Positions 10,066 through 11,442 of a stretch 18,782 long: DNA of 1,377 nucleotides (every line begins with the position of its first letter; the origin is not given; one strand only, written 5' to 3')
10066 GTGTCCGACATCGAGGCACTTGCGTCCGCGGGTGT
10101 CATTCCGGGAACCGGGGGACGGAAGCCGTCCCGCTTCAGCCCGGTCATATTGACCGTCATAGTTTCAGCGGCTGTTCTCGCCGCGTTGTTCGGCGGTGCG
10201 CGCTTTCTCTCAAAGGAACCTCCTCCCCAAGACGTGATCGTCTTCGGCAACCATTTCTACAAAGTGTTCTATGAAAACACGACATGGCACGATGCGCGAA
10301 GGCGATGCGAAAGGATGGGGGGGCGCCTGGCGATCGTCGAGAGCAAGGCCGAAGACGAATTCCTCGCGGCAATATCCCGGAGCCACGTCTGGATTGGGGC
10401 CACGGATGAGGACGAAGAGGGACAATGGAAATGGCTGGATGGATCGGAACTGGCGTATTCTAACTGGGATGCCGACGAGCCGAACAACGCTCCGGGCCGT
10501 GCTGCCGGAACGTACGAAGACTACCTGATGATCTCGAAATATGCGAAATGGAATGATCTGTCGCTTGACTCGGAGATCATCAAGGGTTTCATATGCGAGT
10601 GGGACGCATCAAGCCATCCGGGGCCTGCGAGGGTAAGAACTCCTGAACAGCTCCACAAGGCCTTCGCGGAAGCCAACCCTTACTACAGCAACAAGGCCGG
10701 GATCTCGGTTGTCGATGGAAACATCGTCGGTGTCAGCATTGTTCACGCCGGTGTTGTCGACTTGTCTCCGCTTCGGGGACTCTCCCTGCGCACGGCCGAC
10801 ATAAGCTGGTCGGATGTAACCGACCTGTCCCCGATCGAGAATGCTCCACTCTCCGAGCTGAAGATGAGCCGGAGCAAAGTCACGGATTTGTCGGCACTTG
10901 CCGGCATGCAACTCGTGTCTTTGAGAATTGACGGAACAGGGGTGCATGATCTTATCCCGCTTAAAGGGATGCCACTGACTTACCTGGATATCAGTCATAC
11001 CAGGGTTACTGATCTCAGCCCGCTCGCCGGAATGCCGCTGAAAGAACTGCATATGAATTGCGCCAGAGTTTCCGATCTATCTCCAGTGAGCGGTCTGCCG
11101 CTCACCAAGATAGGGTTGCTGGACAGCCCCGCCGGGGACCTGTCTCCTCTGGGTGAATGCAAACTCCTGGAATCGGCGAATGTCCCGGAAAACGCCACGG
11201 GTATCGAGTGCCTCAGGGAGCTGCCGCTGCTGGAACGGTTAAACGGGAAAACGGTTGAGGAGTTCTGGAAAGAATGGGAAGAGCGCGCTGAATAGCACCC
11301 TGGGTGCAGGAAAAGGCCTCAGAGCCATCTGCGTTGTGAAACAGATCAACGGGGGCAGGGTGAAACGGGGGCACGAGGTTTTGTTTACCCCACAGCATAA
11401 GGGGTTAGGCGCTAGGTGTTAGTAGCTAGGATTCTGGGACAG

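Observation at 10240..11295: Kinase ectodomain is a canonical Ca2+/mannose-type C-type lectin domain (EPN + WND) followed by LRRs: a lectin receptor kinase in a bacterium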

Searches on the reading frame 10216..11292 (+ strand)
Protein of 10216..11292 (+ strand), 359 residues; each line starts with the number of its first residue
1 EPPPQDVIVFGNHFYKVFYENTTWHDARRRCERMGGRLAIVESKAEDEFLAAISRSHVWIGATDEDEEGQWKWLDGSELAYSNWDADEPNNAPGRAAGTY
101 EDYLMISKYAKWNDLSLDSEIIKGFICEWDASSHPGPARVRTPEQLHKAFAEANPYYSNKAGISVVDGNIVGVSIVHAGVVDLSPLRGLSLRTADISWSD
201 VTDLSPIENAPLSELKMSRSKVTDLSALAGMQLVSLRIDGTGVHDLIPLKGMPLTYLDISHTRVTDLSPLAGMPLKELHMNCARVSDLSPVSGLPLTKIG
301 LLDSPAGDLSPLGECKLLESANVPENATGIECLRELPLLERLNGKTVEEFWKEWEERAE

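Call 11: find_homologous_proteins(query=window:10216-11292:+, max_evalue=0.00001)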
Query window:10216-11292:+ (359 aa): 2283 proteins with E <= 0.00001 among 8000 candidates; the best 120 are listed.
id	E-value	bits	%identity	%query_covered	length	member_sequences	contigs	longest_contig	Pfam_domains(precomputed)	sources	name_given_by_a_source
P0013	5.0e-135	468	58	98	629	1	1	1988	PF07714.24,PF00069.32,PF00059.28,PF03109.23,PF12799.14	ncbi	ncbi:protein containing Serine/threonine protein kinase // C-type lectin // C-type lectin, partial [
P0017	5.9e-133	462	59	97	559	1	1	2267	PF07714.24,PF00069.32,PF00059.28,PF12799.14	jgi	jgi:hypothetical protein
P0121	1.3e-123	431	59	89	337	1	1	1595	PF00059.28,PF12799.14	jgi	jgi:hypothetical protein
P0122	1.3e-89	319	34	60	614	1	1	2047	PF12799.14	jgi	jgi:Leucine-rich repeat (LRR) protein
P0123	7.7e-87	310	36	65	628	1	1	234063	PF12799.14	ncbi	-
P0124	7.8e-84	300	53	74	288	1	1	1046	PF12799.14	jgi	jgi:hypothetical protein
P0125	4.2e-74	268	36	50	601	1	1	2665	PF12799.14,PF23952.2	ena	-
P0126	1.5e-73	266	38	45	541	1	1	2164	PF12799.14,PF23952.2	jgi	jgi:Leucine-rich repeat (LRR) protein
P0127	5.1e-71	258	36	52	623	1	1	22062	PF12799.14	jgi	jgi:Leucine-rich repeat (LRR) protein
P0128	2.9e-70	255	35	49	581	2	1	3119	PF12799.14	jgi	jgi:eukaryotic-like serine/threonine-protein kinase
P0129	3.7e-66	242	34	57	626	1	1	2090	PF12799.14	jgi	-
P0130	1.0e-65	240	31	61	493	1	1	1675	PF12799.14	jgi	jgi:Leucine-rich repeat (LRR) protein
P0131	2.2e-64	236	36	64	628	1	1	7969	PF12799.14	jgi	jgi:Leucine-rich repeat (LRR) protein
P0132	3.7e-64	235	39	52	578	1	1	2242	PF12799.14,PF07719.24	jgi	-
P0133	6.7e-64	234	37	50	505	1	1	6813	PF12799.14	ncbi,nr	ncbi:MAG: pknB 22 [Planctomycetaceae bacterium]|nr:pknB 22 [Planctomycetaceae bacterium]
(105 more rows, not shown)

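Call 26: predict_structure(alignment_id=A2)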
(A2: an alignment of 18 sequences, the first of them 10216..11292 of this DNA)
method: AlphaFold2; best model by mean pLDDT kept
length: 359 residues; sequences in the alignment: 18
mean_pLDDT: 81.4   pTM: 0.65
mean pLDDT of the five models: 81.4, 80.8, 80.5, 79.6, 78.3
residues with pLDDT >= 90: 181; 70-90: 98; 50-70: 40; < 50: 40
segments of 3 or more residues with pLDDT < 50: 65-77, 80-103, 108-110
pLDDT, mean of each block of 10 residues (from residue 1): 79 86 81 87 68 70 50 47 37 36 49 57 83 69 90 91 88 90 87 93 88 93 92 94 95 96 95 96 94 96 92 97 91 94 94 85
secondary structure, 60 per line:
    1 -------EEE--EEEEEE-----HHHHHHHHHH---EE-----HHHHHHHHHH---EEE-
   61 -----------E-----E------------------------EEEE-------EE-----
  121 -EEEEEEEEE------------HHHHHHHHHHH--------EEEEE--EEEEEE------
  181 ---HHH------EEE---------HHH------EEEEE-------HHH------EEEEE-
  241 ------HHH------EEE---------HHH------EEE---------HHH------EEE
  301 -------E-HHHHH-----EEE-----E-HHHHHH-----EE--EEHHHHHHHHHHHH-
elements in order: E8-10 E13-18 H24-33 H44-53 E57-59 E103-106 E122-130 H143-153 E162-166 E169-174 E193-195 E214-218 E235-239 E256-258 E277-279 E298-300 H310-314 E320-322 H330-335 H347-358

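Call 57: fold_search(model_id=the predicted structure, library=pdb)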
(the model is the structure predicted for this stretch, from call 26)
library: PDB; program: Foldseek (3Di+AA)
matches with E <= 10: 955; with E <= 0.001: 580
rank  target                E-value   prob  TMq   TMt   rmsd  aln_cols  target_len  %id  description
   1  2omv_A                2.1e-09  1.00  0.44  0.34   1.5       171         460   30  Crystal structure of InlA S192N Y369S/hEC1 complex (released 2007-06-05)
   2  2omu_A                2.1e-09  1.00  0.38  0.30   3.4       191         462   30  Crystal structure of InlA G194S+S Y369S/hEC1 complex (released 2007-08-28)
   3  1o6v_A                2.7e-09  1.00  0.44  0.34   1.5       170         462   30  Internalin (INLA, Listeria monocytogenes) - functional domain, uncomplexed (released 2002-12-23)
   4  5il7_A                2.8e-09  1.00  0.44  0.36   2.2       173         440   28  Leucine rich repeat domain of the Chlorobium tepidum Roco protein (released 2016-03-16)
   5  2omz_A                3.3e-09  1.00  0.37  0.29   3.6       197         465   29  Crystal structure of InlA Y369A/hEC1 complex (released 2007-08-28)
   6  8h64_C                3.5e-09  1.00  0.44  0.34   1.4       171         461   30  Crystal structure of Internalin A from Listeria monocytogenes with nanobody VHH24 bound (released 2023-10-04)
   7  2omx_A                3.6e-09  1.00  0.37  0.30   3.5       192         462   30  Crystal structure of InlA S192N G194S+S/hEC1 complex (released 2007-08-28)
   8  8h64_A                4.1e-09  1.00  0.44  0.35   1.4       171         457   30  Crystal structure of Internalin A from Listeria monocytogenes with nanobody VHH24 bound (released 2023-10-04)
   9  8h64_G                4.3e-09  1.00  0.44  0.35   1.4       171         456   30  Crystal structure of Internalin A from Listeria monocytogenes with nanobody VHH24 bound (released 2023-10-04)
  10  1o6t                  4.7e-09  1.00  0.44  0.34   1.4       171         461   30  Internalin (INLA, Listeria monocytogenes) - functional domain, uncomplexed (released 2002-12-23)
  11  8h62_A                5.9e-09  1.00  0.43  0.34   1.6       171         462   30  Crystal structure of Internalin A from Listeria monocytogenes with human E-cadherin EC12 (released 2023-10-04)
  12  6hlu_B                1.0e-08  1.00  0.38  0.16   3.8       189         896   24  Crystal structure of the LRR-Roc-COR domain of the Chlorobium tepidum Roco protein (released 2018-12-26)
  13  6hlu_A                1.1e-08  1.00  0.44  0.18   1.8       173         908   28  Crystal structure of the LRR-Roc-COR domain of the Chlorobium tepidum Roco protein (released 2018-12-26)
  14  4fmz_B                1.5e-08  1.00  0.43  0.46   1.5       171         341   29  Crystal structure of an internalin (inlF) from Listeria monocytogenes str. 4b F2365 at 1.91 A resolution (released 2012-07-25)
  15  2omw_A                1.7e-08  1.00  0.44  0.34   1.5       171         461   30  Crystal structure of InlA S192N Y369S/mEC1 complex (released 2007-06-05)
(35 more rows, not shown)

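Call 61: find_related_loci(query=A2, collection=genome_contigs, flank=4000)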
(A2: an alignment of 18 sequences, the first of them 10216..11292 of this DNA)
Query A2 (359 aa) in genome_contigs; peptide patterns used: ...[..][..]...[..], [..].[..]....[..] (x = any residue, [..] = any of these).
93 stretches matched a pattern; 35 encode a relative of the query (tblastn E <= 1e-3); 35 distinct loci.
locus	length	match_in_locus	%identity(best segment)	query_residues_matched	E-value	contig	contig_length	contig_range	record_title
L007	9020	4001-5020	51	2-345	1e-113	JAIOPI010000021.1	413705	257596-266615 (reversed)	MAG: Lentisphaerae bacterium isolate LakeFargette_0920_ALND_MAG_66_32 LacPavin_0920_ALND_scaffold_636045, whole genome s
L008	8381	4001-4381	39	4-130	1e-26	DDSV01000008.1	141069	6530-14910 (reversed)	MAG TPA_asm: Akkermansiaceae bacterium UBA2381 UBA2381_contig_5933, whole genome shotgun sequence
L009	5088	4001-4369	39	7-130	1e-23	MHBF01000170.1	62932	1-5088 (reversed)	MAG: Lentisphaerae bacterium GWF2_44_16 gwf2_scaffold_593, whole genome shotgun sequence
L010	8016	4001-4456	32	1-141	5e-21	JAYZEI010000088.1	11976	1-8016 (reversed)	MAG: Planctomycetota bacterium isolate XB_MAG139 DB_MAG139_0088, whole genome shotgun sequence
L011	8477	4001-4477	32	6-157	4e-20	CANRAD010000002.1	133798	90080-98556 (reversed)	MAG: uncultured Clostridia bacterium isolate Lapin-016__bin90 genome assembly, contig: Lapin-016__NODE_89_length_133798_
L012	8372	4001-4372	39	4-130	5e-20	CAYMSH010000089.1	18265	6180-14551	MAG TPA_asm: uncultured Planctomycetaceae bacterium isolate binchicken_co141_31 genome assembly, contig: NODE_13178_leng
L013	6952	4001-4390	33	23-136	1e-19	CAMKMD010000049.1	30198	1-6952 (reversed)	MAG: uncultured Ruminococcus sp. isolate SRR12081302_bin.91_metaWRAP_v1.3_MAG genome assembly, contig: ERZ12289775.2211,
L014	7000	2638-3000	36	4-131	3e-19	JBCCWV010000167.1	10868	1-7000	MAG: Verrucomicrobiota bacterium isolate P01_F01_bin.11 k141_73588_length_10868_cov_12.0000, whole genome shotgun sequen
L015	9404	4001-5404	35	4-130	5e-19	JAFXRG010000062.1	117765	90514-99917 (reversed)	MAG: Clostridia bacterium isolate RGIG6673 Sheep_Rumen-1__c1429717, whole genome shotgun sequence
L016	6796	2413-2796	36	10-136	2e-18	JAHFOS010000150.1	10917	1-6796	MAG: bacterium isolate nzgw509 NODE_8934_length_10918_cov_3.605075, whole genome shotgun sequence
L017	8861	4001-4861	30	2-149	4e-18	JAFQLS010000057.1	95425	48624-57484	MAG: Lachnospiraceae bacterium isolate RGIG1934 Goat_Cecum.Co__c3082367, whole genome shotgun sequence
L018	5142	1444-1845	34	6-136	4e-18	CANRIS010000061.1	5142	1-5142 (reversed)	MAG: uncultured Clostridia bacterium isolate Lapin-024__bin74 genome assembly, contig: Lapin-024__NODE_19307_length_5142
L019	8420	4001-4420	35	6-152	7e-18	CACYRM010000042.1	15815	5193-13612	MAG: Ruminococcaceae bacterium isolate RUG12201 genome assembly, contig: RUG12201_asm_42, whole genome shotgun sequence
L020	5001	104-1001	36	4-131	1e-17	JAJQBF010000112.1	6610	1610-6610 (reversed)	MAG: Clostridiales bacterium isolate C.2_10 NODE_2846_length_6610_cov_15.374981, whole genome shotgun sequence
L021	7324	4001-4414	32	1-130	1e-17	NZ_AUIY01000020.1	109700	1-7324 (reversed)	Butyrivibrio sp. XPD2002 G587DRAFT_scaffold00016.16_C, whole genome shotgun sequence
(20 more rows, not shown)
